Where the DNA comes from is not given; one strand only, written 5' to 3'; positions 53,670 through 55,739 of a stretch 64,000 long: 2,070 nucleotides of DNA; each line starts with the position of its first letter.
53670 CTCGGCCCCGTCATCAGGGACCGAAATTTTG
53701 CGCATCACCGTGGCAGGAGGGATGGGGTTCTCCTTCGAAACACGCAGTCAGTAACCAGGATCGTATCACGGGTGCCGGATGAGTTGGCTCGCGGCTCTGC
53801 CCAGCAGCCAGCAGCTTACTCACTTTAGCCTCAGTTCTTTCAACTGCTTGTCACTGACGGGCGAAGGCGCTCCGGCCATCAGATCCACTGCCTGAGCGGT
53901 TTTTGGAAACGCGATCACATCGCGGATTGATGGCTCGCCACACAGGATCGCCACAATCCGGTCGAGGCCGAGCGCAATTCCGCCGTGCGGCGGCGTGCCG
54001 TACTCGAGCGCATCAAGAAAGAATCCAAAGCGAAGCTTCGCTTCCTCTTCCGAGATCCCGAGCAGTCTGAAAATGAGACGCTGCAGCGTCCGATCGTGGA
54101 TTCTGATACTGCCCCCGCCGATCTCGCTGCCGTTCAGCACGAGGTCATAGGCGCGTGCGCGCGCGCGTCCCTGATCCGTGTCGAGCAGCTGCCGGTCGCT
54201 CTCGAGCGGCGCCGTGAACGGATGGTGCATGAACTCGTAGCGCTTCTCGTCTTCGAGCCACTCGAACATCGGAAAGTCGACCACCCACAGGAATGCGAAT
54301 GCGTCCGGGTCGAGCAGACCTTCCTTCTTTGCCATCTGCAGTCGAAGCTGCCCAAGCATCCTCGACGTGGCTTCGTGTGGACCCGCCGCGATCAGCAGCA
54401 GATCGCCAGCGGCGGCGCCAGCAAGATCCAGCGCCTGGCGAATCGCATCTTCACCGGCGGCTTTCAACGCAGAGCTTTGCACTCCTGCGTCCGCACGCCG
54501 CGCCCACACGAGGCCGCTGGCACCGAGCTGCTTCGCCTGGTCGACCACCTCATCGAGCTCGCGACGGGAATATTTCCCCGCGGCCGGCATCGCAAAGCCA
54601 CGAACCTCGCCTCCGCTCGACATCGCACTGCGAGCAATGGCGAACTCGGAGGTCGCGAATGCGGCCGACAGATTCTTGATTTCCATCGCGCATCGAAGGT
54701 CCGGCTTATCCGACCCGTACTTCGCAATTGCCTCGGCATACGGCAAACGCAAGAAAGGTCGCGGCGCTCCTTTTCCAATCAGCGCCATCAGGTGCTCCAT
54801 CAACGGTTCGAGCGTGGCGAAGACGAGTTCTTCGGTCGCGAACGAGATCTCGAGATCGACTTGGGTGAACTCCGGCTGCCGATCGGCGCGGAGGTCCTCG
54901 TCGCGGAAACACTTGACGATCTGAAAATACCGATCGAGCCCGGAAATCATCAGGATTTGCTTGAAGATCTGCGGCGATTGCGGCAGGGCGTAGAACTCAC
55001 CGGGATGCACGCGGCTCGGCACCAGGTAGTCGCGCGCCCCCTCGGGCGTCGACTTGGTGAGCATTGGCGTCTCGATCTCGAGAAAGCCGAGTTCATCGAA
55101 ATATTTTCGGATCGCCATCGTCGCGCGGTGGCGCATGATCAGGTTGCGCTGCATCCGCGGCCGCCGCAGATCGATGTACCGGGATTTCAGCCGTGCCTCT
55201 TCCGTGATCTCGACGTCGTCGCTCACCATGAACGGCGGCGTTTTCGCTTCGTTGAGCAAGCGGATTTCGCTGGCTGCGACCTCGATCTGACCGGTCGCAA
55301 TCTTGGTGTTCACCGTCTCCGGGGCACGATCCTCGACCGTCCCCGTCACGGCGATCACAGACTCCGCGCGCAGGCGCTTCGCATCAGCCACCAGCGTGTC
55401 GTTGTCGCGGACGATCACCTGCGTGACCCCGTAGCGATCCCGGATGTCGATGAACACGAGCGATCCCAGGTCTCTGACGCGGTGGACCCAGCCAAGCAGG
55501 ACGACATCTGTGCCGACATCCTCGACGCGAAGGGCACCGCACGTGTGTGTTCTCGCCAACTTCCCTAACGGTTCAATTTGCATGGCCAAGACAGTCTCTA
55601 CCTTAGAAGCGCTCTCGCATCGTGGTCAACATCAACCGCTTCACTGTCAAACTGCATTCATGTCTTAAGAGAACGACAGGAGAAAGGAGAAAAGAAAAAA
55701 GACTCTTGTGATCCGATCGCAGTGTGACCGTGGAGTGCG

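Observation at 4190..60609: Window-wide family of 7-nt and 10-nt tandem arrays, mostly arranged as inverted arms at gene 3' ends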

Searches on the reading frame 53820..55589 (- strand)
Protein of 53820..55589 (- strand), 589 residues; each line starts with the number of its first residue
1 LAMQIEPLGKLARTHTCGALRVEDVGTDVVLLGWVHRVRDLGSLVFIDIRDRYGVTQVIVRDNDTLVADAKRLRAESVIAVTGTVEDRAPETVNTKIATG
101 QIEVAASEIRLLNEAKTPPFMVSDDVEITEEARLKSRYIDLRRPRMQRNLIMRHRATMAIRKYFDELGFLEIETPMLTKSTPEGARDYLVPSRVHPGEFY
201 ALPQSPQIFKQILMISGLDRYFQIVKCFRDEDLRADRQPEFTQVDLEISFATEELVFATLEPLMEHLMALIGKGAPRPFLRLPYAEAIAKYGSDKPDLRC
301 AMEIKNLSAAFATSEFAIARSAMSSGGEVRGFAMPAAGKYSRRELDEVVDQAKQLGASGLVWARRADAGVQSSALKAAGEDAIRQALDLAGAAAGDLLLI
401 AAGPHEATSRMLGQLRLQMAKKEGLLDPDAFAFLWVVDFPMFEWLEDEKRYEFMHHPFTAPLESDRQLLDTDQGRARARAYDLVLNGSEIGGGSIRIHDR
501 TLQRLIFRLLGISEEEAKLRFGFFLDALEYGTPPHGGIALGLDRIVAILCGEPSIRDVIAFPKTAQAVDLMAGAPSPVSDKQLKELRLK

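Call 11: search_protein_families(library=ncbifam, proteins=[window:53820-55589:-])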
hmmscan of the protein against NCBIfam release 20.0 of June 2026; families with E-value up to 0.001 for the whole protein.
window:53820-55589:- (589 aa): 17 families
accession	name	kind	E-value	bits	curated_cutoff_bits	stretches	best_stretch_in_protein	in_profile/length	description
NF001750.0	PRK00476.1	equivalog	9.5e-244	810.1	443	1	11-588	3-584/590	aspartate--tRNA ligase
TIGR00459.1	aspS_bact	equivalog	1.5e-213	710.4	373.85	1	12-589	2-582/586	aspartate--tRNA ligase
NF009460.0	PRK12820.1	equivalog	2.3e-176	588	1379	1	15-588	24-615/723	bifunctional aspartyl-tRNA synthetase/aspartyl/glutamyl-tRNA amidotransferase subunit C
NF003483.0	PRK05159.1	equivalog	1.2e-68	232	353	2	13-273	4-260/438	aspartate--tRNA(Asn) ligase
TIGR00458.1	aspS_nondisc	equivalog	9.9e-65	219.2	368.4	2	24-268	10-250/428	aspartate--tRNA(Asn) ligase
NF001756.1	PRK00484.1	subfamily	3.5e-42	144.7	468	2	23-269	48-288/488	lysine--tRNA ligase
TIGR00499.1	lysS_bact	equivalog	2.6e-41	141.8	427.6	2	21-271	48-293/496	lysine--tRNA ligase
NF003037.0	PRK03932.1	equivalog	4.4e-38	131.4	414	2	23-269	13-260/451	asparagine--tRNA ligase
TIGR00457.1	asnS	equivalog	4.6e-37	127.9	342.6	2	24-268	14-261/455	asparagine--tRNA ligase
NF002821.0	PRK02983.1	equivalog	3.4e-36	124.7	742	2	12-246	645-874/1102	bifunctional lysylphosphatidylglycerol synthetase/lysine--tRNA ligase LysX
NF009101.0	PRK12445.1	subfamily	1.2e-24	86.8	1026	2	94-267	128-301/505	lysine--tRNA ligase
TIGR00462.1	genX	equivalog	1.5e-21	77.1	286.9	2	152-307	3-158/304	EF-P lysine aminoacylase EpmA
NF006828.0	PRK09350.1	equivalog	1.6e-16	60.5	264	2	148-245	14-116/325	elongation factor P--(R)-beta-lysine ligase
NF005052.0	PRK06462.1-1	equivalog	1.6e-14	53.8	368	1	136-271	35-173/353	asparagine synthetase A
NF005054.0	PRK06462.1-4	equivalog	2.2e-09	36.8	309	1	137-271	12-155/318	asparagine synthetase A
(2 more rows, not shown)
